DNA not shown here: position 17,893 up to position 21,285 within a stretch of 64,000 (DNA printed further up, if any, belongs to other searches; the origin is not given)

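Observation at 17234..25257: Five defence-type genes packed into one operon with 5-14-nt gaps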

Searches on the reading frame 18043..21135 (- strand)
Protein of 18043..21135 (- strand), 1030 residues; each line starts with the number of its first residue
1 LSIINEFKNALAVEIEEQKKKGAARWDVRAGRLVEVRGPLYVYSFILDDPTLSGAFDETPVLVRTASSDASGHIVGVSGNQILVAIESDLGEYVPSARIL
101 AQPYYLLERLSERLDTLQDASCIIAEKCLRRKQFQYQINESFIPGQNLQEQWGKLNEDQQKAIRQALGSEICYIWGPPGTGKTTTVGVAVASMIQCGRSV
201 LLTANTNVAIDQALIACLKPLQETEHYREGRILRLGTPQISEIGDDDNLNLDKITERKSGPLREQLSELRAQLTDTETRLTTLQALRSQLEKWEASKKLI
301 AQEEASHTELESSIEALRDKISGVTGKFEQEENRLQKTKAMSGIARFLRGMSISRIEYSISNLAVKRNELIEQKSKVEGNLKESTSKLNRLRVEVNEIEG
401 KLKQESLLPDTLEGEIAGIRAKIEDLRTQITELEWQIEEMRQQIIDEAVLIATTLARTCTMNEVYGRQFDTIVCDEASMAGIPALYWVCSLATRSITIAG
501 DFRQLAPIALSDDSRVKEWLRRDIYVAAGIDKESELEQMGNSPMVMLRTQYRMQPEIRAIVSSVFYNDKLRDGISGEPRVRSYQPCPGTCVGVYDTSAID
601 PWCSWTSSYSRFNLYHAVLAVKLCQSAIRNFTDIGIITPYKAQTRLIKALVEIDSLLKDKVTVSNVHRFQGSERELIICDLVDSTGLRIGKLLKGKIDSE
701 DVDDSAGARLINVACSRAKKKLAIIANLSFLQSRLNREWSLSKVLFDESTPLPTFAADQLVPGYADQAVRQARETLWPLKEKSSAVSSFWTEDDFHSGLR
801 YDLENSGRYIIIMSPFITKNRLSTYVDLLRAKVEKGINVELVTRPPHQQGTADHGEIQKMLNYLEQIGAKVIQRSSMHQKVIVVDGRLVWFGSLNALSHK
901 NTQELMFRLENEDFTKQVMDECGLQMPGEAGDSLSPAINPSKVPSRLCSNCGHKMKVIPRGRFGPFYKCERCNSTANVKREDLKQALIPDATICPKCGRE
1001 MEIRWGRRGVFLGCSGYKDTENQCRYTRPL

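Call 3: search_protein_families(library=pfam, proteins=[window:18043-21135:-], max_evalue=0.01)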
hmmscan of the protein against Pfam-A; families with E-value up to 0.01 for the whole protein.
window:18043-21135:- (1030 aa): 23 families
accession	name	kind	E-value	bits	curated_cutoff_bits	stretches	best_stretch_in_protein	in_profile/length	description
PF13087.12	AAA_12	-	5e-31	108.2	27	1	536-727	9-193/195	AAA domain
PF13086.12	AAA_11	-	3.3e-30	106.2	27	2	154-336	1-186/257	AAA domain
PF13604.12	AAA_30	-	2.5e-13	50.7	27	1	154-211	1-60/191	AAA domain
PF13091.12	PLDc_2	-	2.9e-11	43.8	27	1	803-920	5-126/132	PLD-like domain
PF13245.12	AAA_19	-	1.7e-10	41.7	25.1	1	159-507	1-131/134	AAA domain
PF01396.24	Zn_ribbon_Top1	-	1.2e-08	35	32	1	993-1029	3-35/39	Topoisomerase DNA binding C4 zinc finger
PF06810.17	Phage_scaffold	-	2.1e-05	25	35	0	246-319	26-106/170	Phage capsid assembly scaffolding protein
PF13538.12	UvrD_C_2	-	2.3e-05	24.6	27.4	0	661-687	2-28/52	UvrD-like helicase C-terminal domain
PF05127.21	NAT10_TcmA_helicase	-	7.5e-05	23.1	22.7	1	174-225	2-54/176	RNA cytidine acetyltransferase NAT10/TcmA, helicase domain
PF04851.21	ResIII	-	0.00013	22.4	22.5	1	154-290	3-114/164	Type III restriction enzyme, res subunit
PF00580.27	UvrD-helicase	-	0.00018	21.8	23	1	155-501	1-247/271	UvrD/REP helicase N-terminal domain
PF00038.26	Filament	-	0.00033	20.8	40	0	258-339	69-151/313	Intermediate filament protein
PF09297.16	Zn_ribbon_NUD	-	0.00086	19.4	24.8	0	946-962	4-20/32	NADH pyrophosphatase zinc ribbon domain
PF13408.12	Zn_ribbon_recom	-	0.001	19.8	25.3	0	993-1026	7-41/58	Recombinase zinc beta ribbon domain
PF13453.11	Zn_ribbon_TFIIB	-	0.0017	18.1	22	0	948-972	2-25/41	Transcription factor zinc-finger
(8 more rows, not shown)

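Call 4: search_protein_families(library=padloc, proteins=[window:18043-21135:-], max_evalue=0.01)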
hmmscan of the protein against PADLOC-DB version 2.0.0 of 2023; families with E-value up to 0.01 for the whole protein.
window:18043-21135:- (1030 aa): 30 families (the best 25 are shown)
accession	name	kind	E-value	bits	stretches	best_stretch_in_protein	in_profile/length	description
PDLC03920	MkoA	-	1.2e-55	187.4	1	149-744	609-1093/1112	-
PDLC03924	MkoC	-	1.4e-42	143.9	2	633-906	859-1113/1136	-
PDLC03921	MkoA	-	3e-36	122.6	1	135-745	1009-1583/1607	-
PDLC03922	MkoB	-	1.9e-11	41.9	1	766-920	283-440/610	-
PDLC02614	DrmC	-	7.7e-11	40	1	796-896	23-120/153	DrmC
PDLC01734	typeIV_RecD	-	1e-08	32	1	154-222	339-407/763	RecD_0_IVD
PDLC05009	PDC-S37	-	2.1e-08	30.5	1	159-210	298-349/1550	-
PDLC00129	GajB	-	4.9e-06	23.4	0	150-195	7-51/594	UrvD helicase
PDLC00127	GajB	-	2e-05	21.3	1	659-727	504-567/594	UrvD helicase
PDLC03865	LmuB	-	2.7e-05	20.6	1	262-444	308-490/1007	-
PDLC02194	Hhe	-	3.7e-05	19.1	0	158-210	429-481/1911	-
PDLC03868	LmuB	-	5.2e-05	19.7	1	255-433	250-416/1035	-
PDLC05065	PDC-S68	-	7.6e-05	18.6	0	132-206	580-657/1221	-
PDLC01148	RecD_like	-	9e-05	18.9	0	154-210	313-369/719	RecD/Tra ATPase fused to N-terminal HHH domain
PDLC05035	PDC-S53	-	0.00015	18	1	154-212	493-551/900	-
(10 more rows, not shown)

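Call 9: search_protein_families(library=ncbifam, proteins=[window:18043-21135:-], max_evalue=0.01)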
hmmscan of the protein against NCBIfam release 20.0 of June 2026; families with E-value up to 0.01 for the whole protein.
window:18043-21135:- (1030 aa): 27 families (the best 25 are shown)
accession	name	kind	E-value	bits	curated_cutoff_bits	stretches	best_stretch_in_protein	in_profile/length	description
TIGR00376.1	TIGR00376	hypoth_equivalog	5.2e-49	167.2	348.9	2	360-733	260-616/639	IGHMBP2 family helicase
NF040671.1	PLuB_AAA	exception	4.1e-33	113.9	999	2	462-731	955-1235/1256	PLuB system helicase-like protein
TIGR01448.2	helicase_RecD2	equivalog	1.5e-10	39.9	500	1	149-206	311-368/713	SF1B family DNA helicase RecD2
NF058533.1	antiphage_ProA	equivalog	3.6e-10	37.9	1500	2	159-210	654-705/1903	anti-phage protein ProA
TIGR01447.1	recD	equivalog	3e-09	36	310.15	1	136-192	137-186/597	exodeoxyribonuclease V subunit alpha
NF045487.1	ASRP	equivalog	1.1e-07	30.9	300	1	265-446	109-273/593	archaea-specific SMC-related protein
TIGR02168.1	SMC_prok_B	equivalog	6e-07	27.6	567.35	1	264-446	213-390/1181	chromosome segregation protein SMC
NF041035.1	Rad50_Halo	equivalog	4.5e-06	25.3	1000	1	212-450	152-406/883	DNA double-strand break repair ATPase Rad50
TIGR02169.1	SMC_prok_A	equivalog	5.8e-06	24.3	729.4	1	262-444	701-885/1165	chromosome segregation protein SMC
NF002244.0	PRK01156.1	equivalog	2.2e-05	22.8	847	0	247-371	157-276/895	DNA double-strand break repair ATPase Rad50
NF002572.0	PRK02224.1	equivalog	5.8e-05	21.6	1087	1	252-446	194-402/888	DNA double-strand break repair ATPase Rad50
NF042953.1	Hhe_antiphage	equivalog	0.00013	19.5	2000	0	162-210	334-382/1797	DUF4011 domain-containing anti-phage protein Hhe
NF008127.0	PRK10875.1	equivalog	0.00015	20.5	671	1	149-197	148-199/619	exodeoxyribonuclease V subunit alpha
NF038350.1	taxis_HmpF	equivalog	0.00018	20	200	1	265-444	108-283/553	pilus motility taxis protein HmpF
NF053563.1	Rkd4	equivalog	0.00024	19.4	860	1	263-437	236-407/747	arcadin-4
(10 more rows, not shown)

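Call 12: find_homologous_proteins(query=window:18043-21135:-, max_evalue=1e-10)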
Query window:18043-21135:- (1030 aa): 1843 proteins with E <= 1e-10 among 8000 candidates; the best 120 are listed.
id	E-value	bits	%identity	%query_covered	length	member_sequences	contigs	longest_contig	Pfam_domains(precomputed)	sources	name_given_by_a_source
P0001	0.0e+0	2018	86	100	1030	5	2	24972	PF13538.13,PF01396.25,PF13087.13,PF13086.13,PF05127.22,PF13604.13,PF13091.13,PF13245.13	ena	-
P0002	0.0e+0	1698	72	100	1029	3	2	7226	PF13538.13,PF01396.25,PF13087.13,PF13086.13,PF05127.22,PF13604.13,PF13091.13,PF13245.13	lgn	-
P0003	0.0e+0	1689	71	100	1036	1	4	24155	PF01396.25,PF13087.13,PF13086.13,PF05127.22,PF13604.13,PF13091.13,PF13245.13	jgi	jgi:septal ring factor EnvC (AmiA/AmiB activator)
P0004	0.0e+0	1667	70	100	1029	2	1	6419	PF01396.25,PF13087.13,PF13086.13,PF05127.22,PF13604.13,PF13091.13,PF13245.13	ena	-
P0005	0.0e+0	1665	71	100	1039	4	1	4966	PF01396.25,PF13087.13,PF13086.13,PF13604.13,PF13091.13,PF13245.13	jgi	-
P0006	0.0e+0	1657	70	100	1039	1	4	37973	PF01396.25,PF13087.13,PF13086.13,PF13604.13,PF13091.13,PF13245.13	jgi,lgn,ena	-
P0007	0.0e+0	1646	70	100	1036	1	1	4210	PF13538.13,PF01396.25,PF13087.13,PF13086.13,PF05127.22,PF13604.13,PF13091.13,PF13245.13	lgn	-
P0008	0.0e+0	1626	69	100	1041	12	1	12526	PF13538.13,PF01396.25,PF13087.13,PF13086.13,PF13604.13,PF13091.13,PF13245.13,PF13408.13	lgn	-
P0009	0.0e+0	1585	67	100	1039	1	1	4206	PF01396.25,PF13087.13,PF13086.13,PF05127.22,PF13604.13,PF13091.13,PF13245.13,PF00580.28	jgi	jgi:predicted nucleic acid-binding Zn ribbon protein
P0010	0.0e+0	1565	67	100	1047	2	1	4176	PF01396.25,PF13087.13,PF13086.13,PF05127.22,PF13604.13,PF13091.13,PF13245.13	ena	-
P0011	0.0e+0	1499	63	100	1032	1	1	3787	PF01396.25,PF13087.13,PF13086.13,PF13604.13,PF13091.13,PF13245.13,PF13408.13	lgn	-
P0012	0.0e+0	1494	63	100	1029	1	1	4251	PF01396.25,PF13087.13,PF13086.13,PF05127.22,PF13604.13,PF13091.13,PF13245.13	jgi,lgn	-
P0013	0.0e+0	1492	63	100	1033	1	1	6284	PF01396.25,PF13087.13,PF13086.13,PF13604.13,PF13091.13,PF13245.13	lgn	-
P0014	0.0e+0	1489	62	100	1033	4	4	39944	PF01396.25,PF13087.13,PF13086.13,PF05127.22,PF13604.13,PF13091.13,PF13245.13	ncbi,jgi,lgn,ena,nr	ncbi:hypothetical protein DRO69_09975 [Candidatus Bathyarchaeota archaeon]|nr:MAG: hypothetical prot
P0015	0.0e+0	1486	63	100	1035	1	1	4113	PF01396.25,PF13087.13,PF13086.13,PF13604.13,PF13091.13,PF13245.13,PF00580.28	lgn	-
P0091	1.2e-118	416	30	95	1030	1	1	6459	PF01396.25,PF13087.13,PF13086.13,PF05127.22,PF01443.25,PF13604.13,PF13091.13,PF13245.13,PF04851.22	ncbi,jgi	jgi:superfamily I DNA and/or RNA helicase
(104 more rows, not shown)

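Call 13: find_encoding_contigs(protein=P0001, flank=10000, max_places=3)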
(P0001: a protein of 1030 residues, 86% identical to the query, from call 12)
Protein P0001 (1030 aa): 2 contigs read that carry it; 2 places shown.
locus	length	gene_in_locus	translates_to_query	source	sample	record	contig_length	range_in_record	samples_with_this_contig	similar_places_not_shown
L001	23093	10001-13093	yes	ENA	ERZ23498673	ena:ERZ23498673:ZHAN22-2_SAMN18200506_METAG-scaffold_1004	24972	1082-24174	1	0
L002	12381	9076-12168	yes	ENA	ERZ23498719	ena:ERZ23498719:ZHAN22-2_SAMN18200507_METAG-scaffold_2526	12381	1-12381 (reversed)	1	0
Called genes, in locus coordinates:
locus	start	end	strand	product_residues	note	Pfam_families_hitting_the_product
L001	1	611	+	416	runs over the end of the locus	PF00109:ketoacyl-synt, PF02801:Ketoacyl-synt_C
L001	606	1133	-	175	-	PF00578:AhpC-TSA, PF08534:Redoxin, PF00085:Thioredoxin (weak)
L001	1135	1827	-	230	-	PF02683:DsbD_TM, PF13386:DsbD_2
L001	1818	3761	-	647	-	PF07508:Recombinase, PF13408:Zn_ribbon_recom (faint)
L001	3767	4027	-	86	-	-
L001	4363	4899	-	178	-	-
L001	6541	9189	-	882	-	PF00092:VWA, PF13519:VWA_2, PF13768:VWA_3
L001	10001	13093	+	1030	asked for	PF13086:AAA_11, PF13245:AAA_19, PF13604:AAA_30 (weak), PF05127:NAT10_TcmA_helicase (faint), PF13538:UvrD_C_2 (faint), PF13087:AAA_12, PF13091:PLDc_2, PF01396:Zn_ribbon_Top1 (weak)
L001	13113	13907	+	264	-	-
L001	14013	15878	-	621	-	-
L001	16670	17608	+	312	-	-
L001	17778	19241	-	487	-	-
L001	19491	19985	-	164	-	PF01047:MarR (weak)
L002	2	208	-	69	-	?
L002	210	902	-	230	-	PF02683:DsbD_TM, PF13386:DsbD_2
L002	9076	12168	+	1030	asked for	PF13086:AAA_11, PF13245:AAA_19, PF13604:AAA_30 (weak), PF05127:NAT10_TcmA_helicase (faint), PF13538:UvrD_C_2 (faint), PF13087:AAA_12, PF13091:PLDc_2, PF01396:Zn_ribbon_Top1 (weak)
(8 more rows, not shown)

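Call 14: find_encoding_contigs(protein=P0014, flank=10000, max_places=4)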
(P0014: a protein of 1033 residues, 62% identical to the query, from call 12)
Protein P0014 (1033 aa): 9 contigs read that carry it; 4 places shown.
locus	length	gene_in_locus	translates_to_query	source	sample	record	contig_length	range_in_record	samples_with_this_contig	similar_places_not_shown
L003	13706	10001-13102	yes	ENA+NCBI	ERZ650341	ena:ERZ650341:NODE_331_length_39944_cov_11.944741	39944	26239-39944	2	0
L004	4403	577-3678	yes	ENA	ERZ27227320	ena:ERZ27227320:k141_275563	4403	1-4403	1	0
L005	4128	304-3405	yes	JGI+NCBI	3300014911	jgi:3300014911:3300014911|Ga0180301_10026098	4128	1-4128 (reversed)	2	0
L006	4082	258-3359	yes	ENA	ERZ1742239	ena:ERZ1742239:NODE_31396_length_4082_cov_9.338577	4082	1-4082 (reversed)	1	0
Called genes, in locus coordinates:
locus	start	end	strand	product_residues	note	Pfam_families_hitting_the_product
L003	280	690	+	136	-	PF01475:FUR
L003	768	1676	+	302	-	PF01297:ZnuA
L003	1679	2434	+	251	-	PF00005:ABC_tran, PF13304:AAA_21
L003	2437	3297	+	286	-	PF00950:ABC-3, PF01032:FecCD (weak)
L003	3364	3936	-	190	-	-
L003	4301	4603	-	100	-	-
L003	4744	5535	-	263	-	PF00378:ECH_1, PF16113:ECH_2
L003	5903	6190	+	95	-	PF08734:GYD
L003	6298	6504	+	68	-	PF09723:Zn_ribbon_8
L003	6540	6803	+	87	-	PF15777:Anti-TRAP (faint)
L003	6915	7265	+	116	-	PF13380:CoA_binding_2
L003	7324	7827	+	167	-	PF02915:Rubrerythrin, PF21349:RUBY_RBDX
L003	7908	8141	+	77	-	-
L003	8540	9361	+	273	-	-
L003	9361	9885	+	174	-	PF08843:AbiEii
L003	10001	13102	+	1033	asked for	PF13086:AAA_11, PF13245:AAA_19, PF13604:AAA_30, PF05127:NAT10_TcmA_helicase (faint), PF13086:AAA_11, PF13087:AAA_12, PF13091:PLDc_2, PF01396:Zn_ribbon_Top1 (weak)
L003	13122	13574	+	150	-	-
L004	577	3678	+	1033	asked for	PF13086:AAA_11, PF13245:AAA_19, PF13604:AAA_30, PF05127:NAT10_TcmA_helicase (faint), PF13086:AAA_11, PF13087:AAA_12, PF13091:PLDc_2, PF01396:Zn_ribbon_Top1 (weak)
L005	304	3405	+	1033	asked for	PF13086:AAA_11, PF13245:AAA_19, PF13604:AAA_30, PF05127:NAT10_TcmA_helicase (faint), PF13086:AAA_11, PF13087:AAA_12, PF13091:PLDc_2, PF01396:Zn_ribbon_Top1 (weak)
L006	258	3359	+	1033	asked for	PF13086:AAA_11, PF13245:AAA_19, PF13604:AAA_30, PF05127:NAT10_TcmA_helicase (faint), PF13086:AAA_11, PF13087:AAA_12, PF13091:PLDc_2, PF01396:Zn_ribbon_Top1 (weak)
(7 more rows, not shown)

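Call 15: find_encoding_contigs(protein=P0006, flank=10000, max_places=4)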
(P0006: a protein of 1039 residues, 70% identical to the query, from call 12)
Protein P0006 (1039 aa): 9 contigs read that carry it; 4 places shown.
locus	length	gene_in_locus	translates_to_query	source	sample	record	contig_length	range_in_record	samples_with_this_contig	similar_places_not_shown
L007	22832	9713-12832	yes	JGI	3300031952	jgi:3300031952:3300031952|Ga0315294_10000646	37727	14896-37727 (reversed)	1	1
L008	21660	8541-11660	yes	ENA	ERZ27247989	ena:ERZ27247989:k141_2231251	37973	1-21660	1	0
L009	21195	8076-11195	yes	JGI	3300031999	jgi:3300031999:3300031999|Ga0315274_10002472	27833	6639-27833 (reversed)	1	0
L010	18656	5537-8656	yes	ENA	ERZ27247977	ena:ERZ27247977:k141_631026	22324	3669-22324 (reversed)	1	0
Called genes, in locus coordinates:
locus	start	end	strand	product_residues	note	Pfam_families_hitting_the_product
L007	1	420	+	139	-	?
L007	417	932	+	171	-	PF18927:CrtO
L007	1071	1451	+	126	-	PF01475:FUR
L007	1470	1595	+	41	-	PF06397:Desulfoferrod_N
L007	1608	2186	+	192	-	PF00210:Ferritin (weak), PF02915:Rubrerythrin, PF23458:DUF7130 (weak), PF21349:RUBY_RBDX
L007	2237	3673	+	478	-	PF00199:Catalase, PF06628:Catalase-rel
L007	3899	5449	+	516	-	-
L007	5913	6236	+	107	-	PF24348:DUF7508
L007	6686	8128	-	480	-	PF04471:Mrr_cat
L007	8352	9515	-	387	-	-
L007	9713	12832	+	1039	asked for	PF13086:AAA_11, PF13245:AAA_19 (weak), PF13604:AAA_30, PF13087:AAA_12, PF13091:PLDc_2, PF01396:Zn_ribbon_Top1 (weak)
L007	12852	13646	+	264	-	-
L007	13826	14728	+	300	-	-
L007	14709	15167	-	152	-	-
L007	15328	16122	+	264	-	-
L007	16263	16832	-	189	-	PF06114:Peptidase_M78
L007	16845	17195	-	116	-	PF01381:HTH_3, PF13443:HTH_26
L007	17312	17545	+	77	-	-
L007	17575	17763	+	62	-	-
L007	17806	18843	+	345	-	-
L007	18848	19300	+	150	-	PF26395:E2-CBASS (weak)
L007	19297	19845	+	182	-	-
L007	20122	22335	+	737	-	PF13620:CarboxypepD_reg (weak), PF25390:WD40_RLD, PF13540:RCC1_2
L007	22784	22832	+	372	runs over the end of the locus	PF00665:rve (weak), PF13683:rve_3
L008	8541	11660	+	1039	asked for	PF13086:AAA_11, PF13245:AAA_19 (weak), PF13604:AAA_30, PF13087:AAA_12, PF13091:PLDc_2, PF01396:Zn_ribbon_Top1 (weak)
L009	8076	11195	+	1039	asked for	PF13086:AAA_11, PF13245:AAA_19 (weak), PF13604:AAA_30, PF13087:AAA_12, PF13091:PLDc_2, PF01396:Zn_ribbon_Top1 (weak)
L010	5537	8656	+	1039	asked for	PF13086:AAA_11, PF13245:AAA_19 (weak), PF13604:AAA_30, PF13087:AAA_12, PF13091:PLDc_2, PF01396:Zn_ribbon_Top1 (weak)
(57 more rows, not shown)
